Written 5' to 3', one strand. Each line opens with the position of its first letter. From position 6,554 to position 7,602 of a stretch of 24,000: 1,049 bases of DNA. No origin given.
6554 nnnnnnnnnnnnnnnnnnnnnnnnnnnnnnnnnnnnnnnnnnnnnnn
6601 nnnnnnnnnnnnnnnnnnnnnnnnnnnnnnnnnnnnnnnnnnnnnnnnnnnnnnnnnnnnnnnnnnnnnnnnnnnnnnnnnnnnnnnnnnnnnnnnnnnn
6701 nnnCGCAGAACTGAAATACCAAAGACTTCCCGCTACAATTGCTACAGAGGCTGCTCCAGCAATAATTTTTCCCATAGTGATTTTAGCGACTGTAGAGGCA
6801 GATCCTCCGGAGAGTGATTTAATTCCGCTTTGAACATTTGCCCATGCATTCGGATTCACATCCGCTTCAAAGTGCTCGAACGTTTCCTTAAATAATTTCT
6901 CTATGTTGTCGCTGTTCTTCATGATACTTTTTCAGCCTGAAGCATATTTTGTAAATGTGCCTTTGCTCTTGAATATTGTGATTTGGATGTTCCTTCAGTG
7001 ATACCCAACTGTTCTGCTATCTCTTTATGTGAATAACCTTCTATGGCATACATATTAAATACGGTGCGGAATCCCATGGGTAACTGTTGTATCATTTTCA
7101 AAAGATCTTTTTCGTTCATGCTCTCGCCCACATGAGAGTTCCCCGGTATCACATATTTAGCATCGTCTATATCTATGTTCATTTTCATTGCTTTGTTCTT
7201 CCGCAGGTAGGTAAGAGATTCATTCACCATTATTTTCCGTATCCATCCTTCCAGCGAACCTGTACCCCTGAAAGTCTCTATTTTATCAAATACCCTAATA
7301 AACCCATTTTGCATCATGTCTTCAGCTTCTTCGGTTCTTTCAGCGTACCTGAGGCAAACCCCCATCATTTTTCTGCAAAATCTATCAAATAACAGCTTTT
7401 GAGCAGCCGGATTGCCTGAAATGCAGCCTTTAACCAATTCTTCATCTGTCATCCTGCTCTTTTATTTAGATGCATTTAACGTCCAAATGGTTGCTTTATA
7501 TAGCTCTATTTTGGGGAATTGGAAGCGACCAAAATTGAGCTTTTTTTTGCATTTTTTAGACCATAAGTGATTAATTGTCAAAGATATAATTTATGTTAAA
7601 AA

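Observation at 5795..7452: Anti-sigma-like inner-membrane protein that ends in a T9SS type-B sorting domain: candidate secretion-coupled ECF sigma switch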

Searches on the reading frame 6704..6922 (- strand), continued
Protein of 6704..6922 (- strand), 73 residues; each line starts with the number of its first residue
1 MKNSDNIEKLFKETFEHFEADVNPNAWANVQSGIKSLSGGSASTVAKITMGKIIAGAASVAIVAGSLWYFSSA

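Call 64: search_protein_families(library=ncbifam, proteins=[L057:3388-3921:+, L075:3448-3975:+, L072:3462-4001:+, L016:3456-3980:+, L039:3463-3993:+, L061:3445-3987:+], max_evalue=1e-15)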
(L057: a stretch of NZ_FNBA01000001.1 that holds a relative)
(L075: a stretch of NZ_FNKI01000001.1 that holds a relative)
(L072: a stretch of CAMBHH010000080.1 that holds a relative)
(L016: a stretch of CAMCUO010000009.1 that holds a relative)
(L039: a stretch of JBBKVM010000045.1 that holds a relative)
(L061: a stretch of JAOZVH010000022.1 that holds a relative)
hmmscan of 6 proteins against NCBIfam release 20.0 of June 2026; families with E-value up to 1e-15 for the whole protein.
L057:3388-3921:+ (178 aa): 25 families
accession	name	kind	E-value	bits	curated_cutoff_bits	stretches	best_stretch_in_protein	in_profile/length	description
TIGR02937.1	sigma70-ECF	superfamily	2.8e-27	95.3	42.9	1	17-168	2-164/165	sigma-70 family RNA polymerase sigma factor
NF008888.0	PRK11922.1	equivalog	3e-26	92.5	204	1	5-171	19-198/231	RNA polymerase sigma factor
TIGR02985.1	Sig70_bacteroi1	subfamily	4.8e-25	88.6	126.4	1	20-169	5-162/162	RNA polymerase sigma-70 factor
NF009174.0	PRK12522.1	equivalog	5.7e-24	85.1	217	1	20-172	7-170/175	RNA polymerase sigma factor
TIGR02959.1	SigZ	equivalog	7.3e-24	84.5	168.65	1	24-171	3-150/170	RNA polymerase sigma factor SigZ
NF007215.0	PRK09637.1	equivalog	1.4e-23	83.8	212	1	20-171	5-156/181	RNA polymerase sigma factor SigZ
NF007223.0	PRK09641.1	equivalog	1.5e-23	83.7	209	1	4-171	6-186/187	RNA polymerase sigma factor SigW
NF058625.1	sigma_PG0214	equivalog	2.8e-23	82.5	130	1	24-172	12-164/170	GFO_1088 family ECF-type sigma factor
NF007225.0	PRK09643.1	equivalog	7.4e-23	81.3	190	1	4-173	15-186/204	RNA polymerase sigma factor SigM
TIGR02983.1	SigE-fam_strep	subfamily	3.2e-22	79.2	141.55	1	20-170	10-159/162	SigE family RNA polymerase sigma factor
NF004113.0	PRK05602.1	equivalog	5.1e-22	78.5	208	1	5-174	34-206/211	RNA polymerase sigma factor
TIGR02948.1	SigW_bacill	equivalog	2e-21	76.9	243.1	1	5-171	7-186/187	RNA polymerase sigma factor SigW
NF006930.0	PRK09415.1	subfamily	2.9e-21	76.1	198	1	16-171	16-177/179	RNA polymerase factor sigma C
NF009171.0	PRK12518.1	equivalog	5.3e-21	75.3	208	1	4-168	15-183/191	RNA polymerase sigma factor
TIGR02950.1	SigM_subfam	subfamily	7.9e-21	74.5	147.95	1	20-168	4-157/159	RNA polymerase sigma factor, SigM family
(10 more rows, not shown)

L075:3448-3975:+ (176 aa): 26 families (the best 25 are shown)
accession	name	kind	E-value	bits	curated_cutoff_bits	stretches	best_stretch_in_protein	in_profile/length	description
NF008888.0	PRK11922.1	equivalog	7.3e-26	91.2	204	1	4-170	18-198/231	RNA polymerase sigma factor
NF007223.0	PRK09641.1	equivalog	7.6e-26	91.1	209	1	5-170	7-186/187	RNA polymerase sigma factor SigW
TIGR02985.1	Sig70_bacteroi1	subfamily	5.2e-24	85.3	126.4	1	19-168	4-162/162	RNA polymerase sigma-70 factor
NF009174.0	PRK12522.1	equivalog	6.6e-24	84.8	217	1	20-170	7-169/175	RNA polymerase sigma factor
NF007216.0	PRK09638.1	equivalog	9.6e-24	84.1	194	1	2-171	4-177/180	RNA polymerase sigma factor SigY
NF009189.0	PRK12537.1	equivalog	2.7e-23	82.4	261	1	2-168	9-181/182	RNA polymerase sigma factor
NF007225.0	PRK09643.1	equivalog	1.1e-22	80.8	190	1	5-171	16-185/204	RNA polymerase sigma factor SigM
TIGR02959.1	SigZ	equivalog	1.8e-22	80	168.65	1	35-170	14-150/170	RNA polymerase sigma factor SigZ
TIGR02948.1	SigW_bacill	equivalog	4.2e-22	79.1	243.1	1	5-169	7-185/187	RNA polymerase sigma factor SigW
TIGR02937.1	sigma70-ECF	superfamily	1.4e-21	76.8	42.9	1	17-167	2-164/165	sigma-70 family RNA polymerase sigma factor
TIGR02983.1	SigE-fam_strep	subfamily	4.4e-21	75.5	141.55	1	14-171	4-161/162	SigE family RNA polymerase sigma factor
NF007215.0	PRK09637.1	equivalog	9.1e-21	74.6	212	1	20-169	5-155/181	RNA polymerase sigma factor SigZ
TIGR02954.1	Sig70_famx3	hypoth_equivalog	1.2e-20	74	188.5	1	4-170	4-169/170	RNA polymerase sigma-70 factor, TIGR02954 family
TIGR02950.1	SigM_subfam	subfamily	2.4e-20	73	147.95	1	20-167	4-157/159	RNA polymerase sigma factor, SigM family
NF058625.1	sigma_PG0214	equivalog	2.5e-20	72.9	130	1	25-172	13-165/170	GFO_1088 family ECF-type sigma factor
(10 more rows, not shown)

L072:3462-4001:+ (180 aa): 14 families
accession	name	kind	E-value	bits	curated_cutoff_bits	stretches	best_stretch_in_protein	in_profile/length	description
NF008888.0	PRK11922.1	equivalog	1.6e-25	90.1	204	1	5-173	19-202/231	RNA polymerase sigma factor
TIGR02937.1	sigma70-ECF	superfamily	4.8e-24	84.9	42.9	1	17-166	2-164/165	sigma-70 family RNA polymerase sigma factor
NF007223.0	PRK09641.1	equivalog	3e-22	79.4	209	1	2-169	4-186/187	RNA polymerase sigma factor SigW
NF009174.0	PRK12522.1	equivalog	6.5e-20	71.8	217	1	19-170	6-170/175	RNA polymerase sigma factor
TIGR02948.1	SigW_bacill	equivalog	6e-19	68.8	243.1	1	2-168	4-185/187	RNA polymerase sigma factor SigW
NF058625.1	sigma_PG0214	equivalog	8.5e-19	67.9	130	1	25-170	13-164/170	GFO_1088 family ECF-type sigma factor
NF009171.0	PRK12518.1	equivalog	1.5e-18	67.3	208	1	5-169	16-186/191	RNA polymerase sigma factor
TIGR02954.1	Sig70_famx3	hypoth_equivalog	5.6e-18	65.2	188.5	1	3-169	3-169/170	RNA polymerase sigma-70 factor, TIGR02954 family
TIGR02985.1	Sig70_bacteroi1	subfamily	6.3e-18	65.5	126.4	1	18-167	3-162/162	RNA polymerase sigma-70 factor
NF007216.0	PRK09638.1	equivalog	1.2e-17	64.2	194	1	5-168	7-175/180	RNA polymerase sigma factor SigY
TIGR02983.1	SigE-fam_strep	subfamily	1.5e-17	63.9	141.55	1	29-169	19-160/162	SigE family RNA polymerase sigma factor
TIGR02950.1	SigM_subfam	subfamily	1.8e-17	63.6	147.95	1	19-167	3-158/159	RNA polymerase sigma factor, SigM family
NF006930.0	PRK09415.1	subfamily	1.9e-16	60.4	198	1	16-169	16-177/179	RNA polymerase factor sigma C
NF007229.0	PRK09647.1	equivalog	4.7e-16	58.8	265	1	11-170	39-205/220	RNA polymerase sigma factor SigE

L016:3456-3980:+ (175 aa): 24 families
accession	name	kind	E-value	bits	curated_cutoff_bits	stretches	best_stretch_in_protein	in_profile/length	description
TIGR02937.1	sigma70-ECF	superfamily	1.2e-27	96.5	42.9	1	18-170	3-164/165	sigma-70 family RNA polymerase sigma factor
TIGR02985.1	Sig70_bacteroi1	subfamily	3.4e-25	89.1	126.4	1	19-169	4-160/162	RNA polymerase sigma-70 factor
NF008888.0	PRK11922.1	equivalog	8.3e-25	87.7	204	1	2-171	16-196/231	RNA polymerase sigma factor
NF007225.0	PRK09643.1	equivalog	2.9e-23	82.6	190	1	2-170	13-181/204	RNA polymerase sigma factor SigM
NF058625.1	sigma_PG0214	equivalog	2.1e-22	79.6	130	1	20-169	8-159/170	GFO_1088 family ECF-type sigma factor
TIGR02950.1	SigM_subfam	subfamily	2.7e-21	76.1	147.95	1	20-170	4-157/159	RNA polymerase sigma factor, SigM family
NF009171.0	PRK12518.1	equivalog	3e-20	72.8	208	1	2-170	13-183/191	RNA polymerase sigma factor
NF007216.0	PRK09638.1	equivalog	7.5e-20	71.4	194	1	3-169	5-172/180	RNA polymerase sigma factor SigY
TIGR02983.1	SigE-fam_strep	subfamily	1.1e-19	71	141.55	1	20-169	10-156/162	SigE family RNA polymerase sigma factor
NF007223.0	PRK09641.1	equivalog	5.6e-19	68.7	209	1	12-170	16-183/187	RNA polymerase sigma factor SigW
NF006930.0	PRK09415.1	subfamily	5.9e-19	68.6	198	1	12-170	12-174/179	RNA polymerase factor sigma C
TIGR02954.1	Sig70_famx3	hypoth_equivalog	6.1e-19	68.4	188.5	1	1-170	1-166/170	RNA polymerase sigma-70 factor, TIGR02954 family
NF009174.0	PRK12522.1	equivalog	6.9e-19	68.5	217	1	20-169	7-165/175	RNA polymerase sigma factor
NF008891.0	PRK11924.1-5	subfamily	7.1e-18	65.3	259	1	20-171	7-163/171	RNA polymerase sigma factor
NF053879.1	RNAPolSigSigVBac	equivalog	1e-17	64.3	190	1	31-168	19-152/160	RNA polymerase sigma factor SigV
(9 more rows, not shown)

L039:3463-3993:+ (177 aa): 22 families
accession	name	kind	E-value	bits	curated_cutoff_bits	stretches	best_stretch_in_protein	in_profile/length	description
TIGR02937.1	sigma70-ECF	superfamily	3.1e-28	98.5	42.9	1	17-168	2-165/165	sigma-70 family RNA polymerase sigma factor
NF008888.0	PRK11922.1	equivalog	2.6e-24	86.1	204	1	2-171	16-199/231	RNA polymerase sigma factor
TIGR02983.1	SigE-fam_strep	subfamily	6.6e-24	84.6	141.55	1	16-171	6-161/162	SigE family RNA polymerase sigma factor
TIGR02985.1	Sig70_bacteroi1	subfamily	1.4e-22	80.6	126.4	1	18-168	3-162/162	RNA polymerase sigma-70 factor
NF007215.0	PRK09637.1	equivalog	1.2e-21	77.5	212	1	19-169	4-155/181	RNA polymerase sigma factor SigZ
NF007225.0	PRK09643.1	equivalog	4.1e-21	75.6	190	1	2-170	13-184/204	RNA polymerase sigma factor SigM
NF004113.0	PRK05602.1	equivalog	4.1e-21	75.6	208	1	3-174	32-207/211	RNA polymerase sigma factor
NF009171.0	PRK12518.1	equivalog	5.1e-21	75.4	208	1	2-173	13-189/191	RNA polymerase sigma factor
NF007223.0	PRK09641.1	equivalog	5.2e-21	75.3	209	1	5-169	7-185/187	RNA polymerase sigma factor SigW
TIGR02950.1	SigM_subfam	subfamily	6.3e-21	74.9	147.95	1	20-168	4-158/159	RNA polymerase sigma factor, SigM family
NF007216.0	PRK09638.1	equivalog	7.5e-21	74.7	194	1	1-171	3-177/180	RNA polymerase sigma factor SigY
TIGR02959.1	SigZ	equivalog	8.2e-21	74.6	168.65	1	25-170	4-150/170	RNA polymerase sigma factor SigZ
NF058625.1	sigma_PG0214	equivalog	1.6e-20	73.5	130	1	22-172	10-165/170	GFO_1088 family ECF-type sigma factor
TIGR02939.1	RpoE_Sigma70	equivalog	1.2e-19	71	236.15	1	3-169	7-187/190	RNA polymerase sigma factor RpoE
NF006930.0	PRK09415.1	subfamily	9.2e-19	68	198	1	15-170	15-177/179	RNA polymerase factor sigma C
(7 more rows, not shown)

L061:3445-3987:+ (181 aa): 20 families
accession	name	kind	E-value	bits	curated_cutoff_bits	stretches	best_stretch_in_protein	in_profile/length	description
TIGR02985.1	Sig70_bacteroi1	subfamily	1.5e-26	93.6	126.4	1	20-172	4-162/162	RNA polymerase sigma-70 factor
NF008888.0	PRK11922.1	equivalog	2.2e-23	83.1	204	1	3-173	16-197/231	RNA polymerase sigma factor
TIGR02937.1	sigma70-ECF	superfamily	3.2e-22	78.9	42.9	1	18-172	2-165/165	sigma-70 family RNA polymerase sigma factor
NF007215.0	PRK09637.1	equivalog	1.5e-21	77.2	212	1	21-173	5-155/181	RNA polymerase sigma factor SigZ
TIGR02959.1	SigZ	equivalog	7.1e-21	74.8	168.65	1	36-173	14-149/170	RNA polymerase sigma factor SigZ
NF058625.1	sigma_PG0214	equivalog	9.2e-21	74.3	130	1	29-174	16-163/170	GFO_1088 family ECF-type sigma factor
TIGR02947.1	SigH_actino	hypoth_equivalog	3.5e-19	69.3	251.55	1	12-172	11-179/193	RNA polymerase sigma-70 factor, TIGR02947 family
NF009171.0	PRK12518.1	equivalog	7.8e-19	68.2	208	1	4-172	14-184/191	RNA polymerase sigma factor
NF007216.0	PRK09638.1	equivalog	1e-18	67.7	194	1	3-173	4-175/180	RNA polymerase sigma factor SigY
NF004113.0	PRK05602.1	equivalog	1.2e-18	67.5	208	1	5-174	33-203/211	RNA polymerase sigma factor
TIGR02950.1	SigM_subfam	subfamily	1.3e-18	67.4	147.95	1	20-171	3-157/159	RNA polymerase sigma factor, SigM family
NF009174.0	PRK12522.1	equivalog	1.7e-18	67.2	217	1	21-174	7-169/175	RNA polymerase sigma factor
NF007225.0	PRK09643.1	equivalog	5.9e-18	65.3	190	1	12-177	22-187/204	RNA polymerase sigma factor SigM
TIGR02954.1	Sig70_famx3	hypoth_equivalog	1.3e-17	64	188.5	1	5-173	4-168/170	RNA polymerase sigma-70 factor, TIGR02954 family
TIGR02983.1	SigE-fam_strep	subfamily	1.4e-17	64.1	141.55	1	18-173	7-159/162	SigE family RNA polymerase sigma factor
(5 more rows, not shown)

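Call 84: search_protein_families(library=pfam, proteins=[L011:5057-8218:+, L018:5269-8205:+, L026:5279-8206:+, L008:3691-6441:+, L035:5220-8192:+], max_evalue=0.001)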
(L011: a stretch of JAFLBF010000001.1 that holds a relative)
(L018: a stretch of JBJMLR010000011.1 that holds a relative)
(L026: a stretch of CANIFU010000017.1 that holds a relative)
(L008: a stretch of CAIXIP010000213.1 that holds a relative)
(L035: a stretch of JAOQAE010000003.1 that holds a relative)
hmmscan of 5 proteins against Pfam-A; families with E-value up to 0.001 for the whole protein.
L011:5057-8218:+ (1054 aa): 2 families
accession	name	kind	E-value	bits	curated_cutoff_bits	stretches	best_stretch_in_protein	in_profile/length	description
PF19081.6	Ig_7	-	2.5e-32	111.5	27.3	3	240-297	12-71/84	Ig-like domain CHU_C associated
PF22352.2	K319L-like_PKD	-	1.7e-06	28.3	27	0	789-847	19-84/84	K319L-like, PKD domain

L018:5269-8205:+ (979 aa): 0 families

L026:5279-8206:+ (976 aa): 1 family
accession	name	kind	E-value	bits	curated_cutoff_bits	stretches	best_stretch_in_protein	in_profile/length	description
PF19081.6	Ig_7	-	2.1e-28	98.9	27.3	1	620-689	7-84/84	Ig-like domain CHU_C associated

L008:3691-6441:+ (917 aa): 1 family
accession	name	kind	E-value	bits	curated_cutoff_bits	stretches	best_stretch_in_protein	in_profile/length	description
PF22352.2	K319L-like_PKD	-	1.6e-09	38.1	27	1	825-905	1-84/84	K319L-like, PKD domain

L035:5220-8192:+ (991 aa): 2 families
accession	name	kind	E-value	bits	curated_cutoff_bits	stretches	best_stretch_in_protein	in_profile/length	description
PF19081.6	Ig_7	-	2.7e-35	120.9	27.3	3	924-987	5-72/84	Ig-like domain CHU_C associated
PF22352.2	K319L-like_PKD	-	1.9e-05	25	27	0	851-919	1-84/84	K319L-like, PKD domain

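Call 85: search_solved_structures(query=A2, max_evalue=10)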
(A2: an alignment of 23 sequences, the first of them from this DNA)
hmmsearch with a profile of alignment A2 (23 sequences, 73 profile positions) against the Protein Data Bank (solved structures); distinct sequences matched with E-value up to 10: 2.
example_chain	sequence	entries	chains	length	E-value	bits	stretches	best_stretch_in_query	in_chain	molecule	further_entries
9d5n_HA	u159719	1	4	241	1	13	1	3-41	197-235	Parkin co-regulated protein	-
2lu1_A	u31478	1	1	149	5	10.7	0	3-19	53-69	Subtilase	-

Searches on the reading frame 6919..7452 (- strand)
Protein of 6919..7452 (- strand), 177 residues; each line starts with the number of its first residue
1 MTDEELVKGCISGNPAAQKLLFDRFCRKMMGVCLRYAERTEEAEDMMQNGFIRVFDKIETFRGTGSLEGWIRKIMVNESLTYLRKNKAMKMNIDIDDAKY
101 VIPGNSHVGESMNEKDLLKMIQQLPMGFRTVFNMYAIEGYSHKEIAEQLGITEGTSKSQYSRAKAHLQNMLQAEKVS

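Call 4: search_protein_families(library=pfam, proteins=[window:6919-7452:-], max_evalue=1)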
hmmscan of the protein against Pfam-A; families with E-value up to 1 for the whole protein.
window:6919-7452:- (177 aa): 12 families
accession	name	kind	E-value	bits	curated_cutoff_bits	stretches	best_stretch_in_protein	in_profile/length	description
PF08281.18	Sigma70_r4_2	-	2.4e-16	59.6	25.7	1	116-167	3-54/54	Sigma-70, region 4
PF04542.20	Sigma70_r2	-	7.1e-15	55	24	1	21-87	1-69/71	Sigma-70 region 2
PF04545.22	Sigma70_r4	-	1.7e-07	31.1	24.1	1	121-168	2-49/50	Sigma-70, region 4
PF07638.17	Sigma70_ECF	-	0.00046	20.6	21.1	1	114-171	126-183/185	ECF sigma factor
PF07508.19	Recombinase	-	0.0053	17.4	21.1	1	129-174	8-52/102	Recombinase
PF00196.25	GerE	-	0.0058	16.7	23.5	1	135-158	13-36/57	Bacterial regulatory proteins, luxR family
PF13384.12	HTH_23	-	0.023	15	24.6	1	134-155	13-33/50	Homeodomain-like domain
PF12645.13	HTH_16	-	0.082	13.5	22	1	5-62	2-65/65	Helix-turn-helix domain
PF10761.14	DUF2590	-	0.12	13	27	1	75-115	44-84/100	Protein of unknown function (DUF2590)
PF13412.12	HTH_24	-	0.12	12.4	21.9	1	140-157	18-35/48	Winged helix-turn-helix DNA-binding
PF22451.2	NirdL-like_HTH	-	0.12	12.4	27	0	143-154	20-31/47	Siroheme decarboxylase NirDL-like HTH domain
PF13518.12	HTH_28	-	0.18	12.4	25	1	134-155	7-28/52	Helix-turn-helix domain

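Call 5: search_protein_families(library=ncbifam, proteins=[window:6919-7452:-], max_evalue=1)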
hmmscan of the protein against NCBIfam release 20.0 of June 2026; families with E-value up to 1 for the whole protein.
window:6919-7452:- (177 aa): 114 families (the best 25 are shown)
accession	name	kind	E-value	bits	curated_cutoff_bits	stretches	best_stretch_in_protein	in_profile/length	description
NF008888.0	PRK11922.1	equivalog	1e-27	97.3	204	1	2-173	16-198/231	RNA polymerase sigma factor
NF007225.0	PRK09643.1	equivalog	2.3e-27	96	190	1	2-173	13-184/204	RNA polymerase sigma factor SigM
TIGR02937.1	sigma70-ECF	superfamily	9.4e-27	93.7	42.9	1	19-171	4-165/165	sigma-70 family RNA polymerase sigma factor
TIGR02985.1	Sig70_bacteroi1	subfamily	3.7e-23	82.5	126.4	1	20-171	5-162/162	RNA polymerase sigma-70 factor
NF058625.1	sigma_PG0214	equivalog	1.5e-22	80.1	130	1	25-174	13-164/170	GFO_1088 family ECF-type sigma factor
NF006930.0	PRK09415.1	subfamily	1.6e-22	80.2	198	1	21-174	21-178/179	RNA polymerase factor sigma C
NF007229.0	PRK09647.1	equivalog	2.1e-20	73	265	1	31-174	59-205/220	RNA polymerase sigma factor SigE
NF007216.0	PRK09638.1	equivalog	3.4e-20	72.6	194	1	2-172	4-175/180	RNA polymerase sigma factor SigY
NF004113.0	PRK05602.1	equivalog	6e-20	71.7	208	1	2-175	31-205/211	RNA polymerase sigma factor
TIGR02983.1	SigE-fam_strep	subfamily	1.5e-19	70.4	141.55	1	27-173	17-160/162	SigE family RNA polymerase sigma factor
NF009171.0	PRK12518.1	equivalog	2.3e-19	69.9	208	1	2-176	13-189/191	RNA polymerase sigma factor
TIGR02939.1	RpoE_Sigma70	equivalog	3.9e-19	69.4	236.15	1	2-171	6-186/190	RNA polymerase sigma factor RpoE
TIGR02954.1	Sig70_famx3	hypoth_equivalog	5.9e-19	68.4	188.5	1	1-172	1-168/170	RNA polymerase sigma-70 factor, TIGR02954 family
NF009191.0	PRK12539.1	subfamily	2.7e-18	66.2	171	1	5-174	10-182/185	sigma-70 family RNA polymerase sigma factor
NF007215.0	PRK09637.1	equivalog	3.8e-18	66.1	212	1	33-172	18-155/181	RNA polymerase sigma factor SigZ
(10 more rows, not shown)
